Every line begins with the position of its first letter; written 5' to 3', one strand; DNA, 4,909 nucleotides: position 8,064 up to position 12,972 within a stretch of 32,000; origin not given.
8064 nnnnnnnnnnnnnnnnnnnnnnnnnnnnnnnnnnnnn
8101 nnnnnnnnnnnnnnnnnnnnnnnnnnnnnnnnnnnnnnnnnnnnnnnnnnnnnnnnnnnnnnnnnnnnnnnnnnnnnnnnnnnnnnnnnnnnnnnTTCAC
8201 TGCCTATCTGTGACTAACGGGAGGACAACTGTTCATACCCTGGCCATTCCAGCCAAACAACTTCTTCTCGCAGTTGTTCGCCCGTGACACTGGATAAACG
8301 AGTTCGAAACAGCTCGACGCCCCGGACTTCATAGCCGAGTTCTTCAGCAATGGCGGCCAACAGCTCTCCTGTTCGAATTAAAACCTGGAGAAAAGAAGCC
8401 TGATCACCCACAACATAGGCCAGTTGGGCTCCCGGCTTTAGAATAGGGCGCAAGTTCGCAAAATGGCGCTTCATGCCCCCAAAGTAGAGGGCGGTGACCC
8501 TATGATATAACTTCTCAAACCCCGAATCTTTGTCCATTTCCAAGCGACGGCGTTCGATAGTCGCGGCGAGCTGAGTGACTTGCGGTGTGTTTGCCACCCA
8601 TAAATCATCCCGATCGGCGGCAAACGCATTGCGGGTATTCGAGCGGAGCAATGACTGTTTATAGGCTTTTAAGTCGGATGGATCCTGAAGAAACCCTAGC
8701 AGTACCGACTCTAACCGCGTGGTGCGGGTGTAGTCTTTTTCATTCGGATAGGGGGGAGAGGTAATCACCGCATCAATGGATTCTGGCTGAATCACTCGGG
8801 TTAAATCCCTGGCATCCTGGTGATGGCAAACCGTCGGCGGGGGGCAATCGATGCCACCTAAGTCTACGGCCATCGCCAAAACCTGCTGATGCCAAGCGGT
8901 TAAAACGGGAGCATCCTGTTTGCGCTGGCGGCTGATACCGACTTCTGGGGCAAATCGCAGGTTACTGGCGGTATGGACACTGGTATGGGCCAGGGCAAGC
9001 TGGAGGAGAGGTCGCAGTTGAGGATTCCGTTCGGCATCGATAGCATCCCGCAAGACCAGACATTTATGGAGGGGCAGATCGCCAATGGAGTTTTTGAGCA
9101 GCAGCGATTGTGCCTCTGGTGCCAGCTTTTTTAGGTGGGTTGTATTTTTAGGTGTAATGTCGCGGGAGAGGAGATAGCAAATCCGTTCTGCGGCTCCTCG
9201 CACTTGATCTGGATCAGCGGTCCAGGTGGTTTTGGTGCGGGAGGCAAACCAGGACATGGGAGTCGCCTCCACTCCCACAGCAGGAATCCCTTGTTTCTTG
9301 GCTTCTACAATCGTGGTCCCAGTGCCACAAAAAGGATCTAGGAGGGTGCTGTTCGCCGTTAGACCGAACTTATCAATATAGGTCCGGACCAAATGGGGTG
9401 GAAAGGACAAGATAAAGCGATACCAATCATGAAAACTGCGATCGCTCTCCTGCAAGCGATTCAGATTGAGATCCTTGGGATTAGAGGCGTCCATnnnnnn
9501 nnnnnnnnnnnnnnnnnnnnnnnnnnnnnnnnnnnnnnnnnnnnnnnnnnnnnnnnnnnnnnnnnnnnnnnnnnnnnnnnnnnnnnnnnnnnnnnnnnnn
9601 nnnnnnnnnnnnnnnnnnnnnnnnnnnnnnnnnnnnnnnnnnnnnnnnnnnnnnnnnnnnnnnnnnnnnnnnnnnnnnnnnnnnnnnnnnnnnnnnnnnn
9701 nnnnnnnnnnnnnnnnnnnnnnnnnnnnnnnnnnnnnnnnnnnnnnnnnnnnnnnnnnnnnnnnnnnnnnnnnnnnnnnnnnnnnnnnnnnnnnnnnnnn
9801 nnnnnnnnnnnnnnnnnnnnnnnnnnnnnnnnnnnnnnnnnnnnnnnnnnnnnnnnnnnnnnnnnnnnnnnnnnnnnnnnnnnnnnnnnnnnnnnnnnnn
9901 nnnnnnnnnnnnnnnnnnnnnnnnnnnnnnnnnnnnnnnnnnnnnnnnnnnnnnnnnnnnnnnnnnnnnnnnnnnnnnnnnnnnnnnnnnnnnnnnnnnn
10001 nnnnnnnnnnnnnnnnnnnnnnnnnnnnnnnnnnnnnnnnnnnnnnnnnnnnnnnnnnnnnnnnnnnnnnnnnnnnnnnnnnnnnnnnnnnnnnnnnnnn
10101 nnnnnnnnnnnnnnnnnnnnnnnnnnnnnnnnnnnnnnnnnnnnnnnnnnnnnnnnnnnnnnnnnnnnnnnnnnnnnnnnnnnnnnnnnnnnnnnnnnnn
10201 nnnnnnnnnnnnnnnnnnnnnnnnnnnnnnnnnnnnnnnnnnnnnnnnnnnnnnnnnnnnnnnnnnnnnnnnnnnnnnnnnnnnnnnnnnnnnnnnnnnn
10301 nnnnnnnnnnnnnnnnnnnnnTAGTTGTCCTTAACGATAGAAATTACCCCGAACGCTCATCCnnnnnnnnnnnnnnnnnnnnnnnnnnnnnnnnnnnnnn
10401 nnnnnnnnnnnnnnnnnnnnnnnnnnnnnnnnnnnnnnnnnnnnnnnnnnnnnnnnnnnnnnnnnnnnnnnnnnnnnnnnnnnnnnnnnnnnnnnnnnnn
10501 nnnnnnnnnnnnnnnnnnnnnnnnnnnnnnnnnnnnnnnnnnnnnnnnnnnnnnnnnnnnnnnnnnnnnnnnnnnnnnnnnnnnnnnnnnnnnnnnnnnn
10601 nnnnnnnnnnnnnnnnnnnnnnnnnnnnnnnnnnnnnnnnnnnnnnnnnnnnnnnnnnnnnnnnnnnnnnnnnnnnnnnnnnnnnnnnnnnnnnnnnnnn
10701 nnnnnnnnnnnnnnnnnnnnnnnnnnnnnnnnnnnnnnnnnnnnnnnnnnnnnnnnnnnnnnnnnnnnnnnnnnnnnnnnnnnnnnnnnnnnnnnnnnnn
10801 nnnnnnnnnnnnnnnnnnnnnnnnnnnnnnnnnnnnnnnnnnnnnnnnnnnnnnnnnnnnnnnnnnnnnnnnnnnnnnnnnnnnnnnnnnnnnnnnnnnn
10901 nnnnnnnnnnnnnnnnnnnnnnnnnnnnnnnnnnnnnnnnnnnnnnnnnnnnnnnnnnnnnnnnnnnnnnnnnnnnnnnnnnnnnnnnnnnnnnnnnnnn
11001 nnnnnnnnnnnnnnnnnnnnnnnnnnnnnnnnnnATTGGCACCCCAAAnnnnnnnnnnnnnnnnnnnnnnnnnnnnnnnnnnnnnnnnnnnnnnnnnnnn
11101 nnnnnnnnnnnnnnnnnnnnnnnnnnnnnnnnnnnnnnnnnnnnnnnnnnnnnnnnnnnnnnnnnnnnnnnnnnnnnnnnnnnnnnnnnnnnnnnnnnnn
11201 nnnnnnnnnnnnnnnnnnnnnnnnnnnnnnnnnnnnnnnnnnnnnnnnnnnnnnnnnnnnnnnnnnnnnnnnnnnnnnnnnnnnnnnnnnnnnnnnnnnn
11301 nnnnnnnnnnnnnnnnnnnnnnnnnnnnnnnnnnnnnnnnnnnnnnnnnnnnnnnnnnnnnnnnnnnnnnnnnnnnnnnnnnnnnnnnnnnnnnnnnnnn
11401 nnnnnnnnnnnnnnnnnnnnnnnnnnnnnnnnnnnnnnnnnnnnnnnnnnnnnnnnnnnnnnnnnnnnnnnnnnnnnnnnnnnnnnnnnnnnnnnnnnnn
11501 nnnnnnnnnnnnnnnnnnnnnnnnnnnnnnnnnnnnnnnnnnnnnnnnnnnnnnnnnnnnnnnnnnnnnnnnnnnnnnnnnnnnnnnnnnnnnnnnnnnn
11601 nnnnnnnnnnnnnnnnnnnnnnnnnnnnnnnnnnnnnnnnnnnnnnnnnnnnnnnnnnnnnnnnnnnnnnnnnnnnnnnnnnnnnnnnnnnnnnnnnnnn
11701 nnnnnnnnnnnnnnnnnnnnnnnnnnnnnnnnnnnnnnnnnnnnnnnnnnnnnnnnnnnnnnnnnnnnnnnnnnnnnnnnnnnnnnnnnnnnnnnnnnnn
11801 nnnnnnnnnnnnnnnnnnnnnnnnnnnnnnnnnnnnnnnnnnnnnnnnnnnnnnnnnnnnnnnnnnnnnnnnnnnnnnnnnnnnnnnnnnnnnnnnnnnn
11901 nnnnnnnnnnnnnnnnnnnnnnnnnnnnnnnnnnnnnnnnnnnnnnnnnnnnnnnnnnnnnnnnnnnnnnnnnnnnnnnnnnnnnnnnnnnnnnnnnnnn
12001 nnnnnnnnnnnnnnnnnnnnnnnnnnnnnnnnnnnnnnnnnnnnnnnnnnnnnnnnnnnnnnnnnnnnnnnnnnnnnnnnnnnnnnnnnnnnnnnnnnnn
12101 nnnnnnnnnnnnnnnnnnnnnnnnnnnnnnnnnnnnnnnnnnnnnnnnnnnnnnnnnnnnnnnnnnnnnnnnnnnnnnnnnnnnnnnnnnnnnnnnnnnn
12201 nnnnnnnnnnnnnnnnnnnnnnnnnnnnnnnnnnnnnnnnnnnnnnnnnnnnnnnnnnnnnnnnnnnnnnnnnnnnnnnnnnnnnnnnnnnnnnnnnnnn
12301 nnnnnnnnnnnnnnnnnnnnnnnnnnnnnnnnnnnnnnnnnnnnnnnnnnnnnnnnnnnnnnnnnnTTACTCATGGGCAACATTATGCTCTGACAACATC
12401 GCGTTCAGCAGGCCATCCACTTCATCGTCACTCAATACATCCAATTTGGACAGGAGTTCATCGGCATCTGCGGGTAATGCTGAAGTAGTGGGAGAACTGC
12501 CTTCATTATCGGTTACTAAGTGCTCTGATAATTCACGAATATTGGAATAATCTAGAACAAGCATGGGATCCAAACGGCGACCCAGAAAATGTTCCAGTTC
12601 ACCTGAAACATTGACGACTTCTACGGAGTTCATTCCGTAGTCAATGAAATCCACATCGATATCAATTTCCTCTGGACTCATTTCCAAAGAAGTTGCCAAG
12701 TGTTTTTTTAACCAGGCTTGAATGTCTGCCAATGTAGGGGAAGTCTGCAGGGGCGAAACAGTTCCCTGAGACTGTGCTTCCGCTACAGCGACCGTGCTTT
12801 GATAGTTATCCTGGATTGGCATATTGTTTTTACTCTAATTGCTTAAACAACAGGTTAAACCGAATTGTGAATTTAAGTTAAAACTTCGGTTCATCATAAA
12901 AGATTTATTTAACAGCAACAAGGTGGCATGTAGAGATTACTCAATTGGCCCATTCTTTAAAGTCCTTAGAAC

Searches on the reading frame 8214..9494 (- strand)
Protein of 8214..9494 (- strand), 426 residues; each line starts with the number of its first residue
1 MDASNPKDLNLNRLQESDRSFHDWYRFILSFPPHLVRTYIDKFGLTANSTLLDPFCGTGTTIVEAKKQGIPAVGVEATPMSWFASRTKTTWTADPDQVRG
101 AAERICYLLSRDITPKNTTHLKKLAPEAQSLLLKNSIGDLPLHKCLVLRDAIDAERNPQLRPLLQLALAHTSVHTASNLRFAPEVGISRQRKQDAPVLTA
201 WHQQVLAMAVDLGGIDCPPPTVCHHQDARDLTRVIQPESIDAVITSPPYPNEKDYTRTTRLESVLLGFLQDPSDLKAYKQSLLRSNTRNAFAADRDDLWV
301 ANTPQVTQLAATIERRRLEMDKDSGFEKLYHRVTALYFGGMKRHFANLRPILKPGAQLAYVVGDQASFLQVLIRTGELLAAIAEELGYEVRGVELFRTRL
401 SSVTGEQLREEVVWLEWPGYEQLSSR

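Call 3: search_protein_families(library=pfam, proteins=[window:8214-9494:-], max_evalue=0.01)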
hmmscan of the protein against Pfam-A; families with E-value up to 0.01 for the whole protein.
window:8214-9494:- (426 aa): 2 families
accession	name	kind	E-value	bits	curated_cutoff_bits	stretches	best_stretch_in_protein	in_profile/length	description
PF01555.25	N6_N4_Mtase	-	4.1e-11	43.7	26.7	1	28-77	163-211/221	DNA methylase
PF01170.24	UPF0020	-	1.1e-06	28.9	22.3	1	44-70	25-51/197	RMKL-like, methyltransferase domain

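Call 5: search_protein_families(library=ncbifam, proteins=[window:8214-9494:-], max_evalue=0.001)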
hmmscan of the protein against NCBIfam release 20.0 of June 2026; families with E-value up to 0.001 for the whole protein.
window:8214-9494:- (426 aa): 1 family
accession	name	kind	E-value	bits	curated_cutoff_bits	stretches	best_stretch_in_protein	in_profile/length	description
TIGR01177.1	TIGR01177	hypoth_equivalog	5e-10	39.2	316.55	1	30-76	165-211/330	TIGR01177 family methyltransferase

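Call 22: search_protein_families(library=pfam, proteins=[window:8214-9494:-], max_evalue=10)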
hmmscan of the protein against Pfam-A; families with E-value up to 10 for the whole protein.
window:8214-9494:- (426 aa): 4 families
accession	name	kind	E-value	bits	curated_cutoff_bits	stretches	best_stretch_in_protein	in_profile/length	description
PF01555.25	N6_N4_Mtase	-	4.1e-11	43.7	26.7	2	28-77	163-211/221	DNA methylase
PF01170.24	UPF0020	-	1.1e-06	28.9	22.3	1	44-70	25-51/197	RMKL-like, methyltransferase domain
PF00534.26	Glycos_transf_1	-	0.1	12.6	26.4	1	57-117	104-164/172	Glycosyl transferases group 1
PF03602.21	Cons_hypoth95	-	0.18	11.9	24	0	47-65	41-59/182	Conserved hypothetical protein 95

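Call 68: search_solved_structures(query=window:8214-9494:-, max_evalue=0.01)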
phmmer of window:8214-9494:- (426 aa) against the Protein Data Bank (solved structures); distinct sequences matched with E-value up to 0.01: 3.
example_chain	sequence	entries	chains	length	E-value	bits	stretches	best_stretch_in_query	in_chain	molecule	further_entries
2zie_A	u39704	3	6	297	2.6e-06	29.9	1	31-80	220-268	Putative modification methylase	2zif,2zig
6zxw_G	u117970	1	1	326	9.2e-05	24.8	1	30-76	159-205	tRNA (Guanine(10)-N2)-dimethyltransferase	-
6zxv_A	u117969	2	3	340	9.9e-05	24.7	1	30-76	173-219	tRNA (Guanine(10)-N2)-dimethyltransferase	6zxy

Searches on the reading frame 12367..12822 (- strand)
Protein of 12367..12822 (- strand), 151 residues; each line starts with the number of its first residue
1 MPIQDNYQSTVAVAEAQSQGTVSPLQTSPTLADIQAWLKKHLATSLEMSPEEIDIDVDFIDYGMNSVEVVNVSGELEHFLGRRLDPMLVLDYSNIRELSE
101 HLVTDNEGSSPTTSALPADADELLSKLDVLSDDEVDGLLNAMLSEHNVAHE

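Call 3: search_protein_families(library=pfam, proteins=[window:12367-12822:-], max_evalue=0.01)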
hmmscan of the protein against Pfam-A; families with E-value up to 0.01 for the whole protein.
window:12367-12822:- (151 aa): 2 families
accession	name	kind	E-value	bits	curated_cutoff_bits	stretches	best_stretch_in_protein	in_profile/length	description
PF00550.31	PP-binding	-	3.2e-14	53.4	20.8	1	37-102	2-67/67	Phosphopantetheine attachment site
PF23297.2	ACP_SdgA_C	-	0.0012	19.3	27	1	33-102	10-79/95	Highly reducing polyketide synthase sdgA, C-terminal ACP domain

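Call 5: search_protein_families(library=ncbifam, proteins=[window:12367-12822:-], max_evalue=0.001)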
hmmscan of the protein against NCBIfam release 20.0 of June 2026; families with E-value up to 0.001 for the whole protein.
window:12367-12822:- (151 aa): 2 families
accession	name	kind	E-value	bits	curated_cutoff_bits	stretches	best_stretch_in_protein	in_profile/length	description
NF040607.1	mycolic_Pks13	equivalog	4.9e-10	37.5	2100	1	30-110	2-82/1680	polyketide synthase Pks13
NF045894.1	PKS_plus_SDR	equivalog_domain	7.2e-08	30.5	1740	1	15-104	1421-1511/1515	type I polyketide synthase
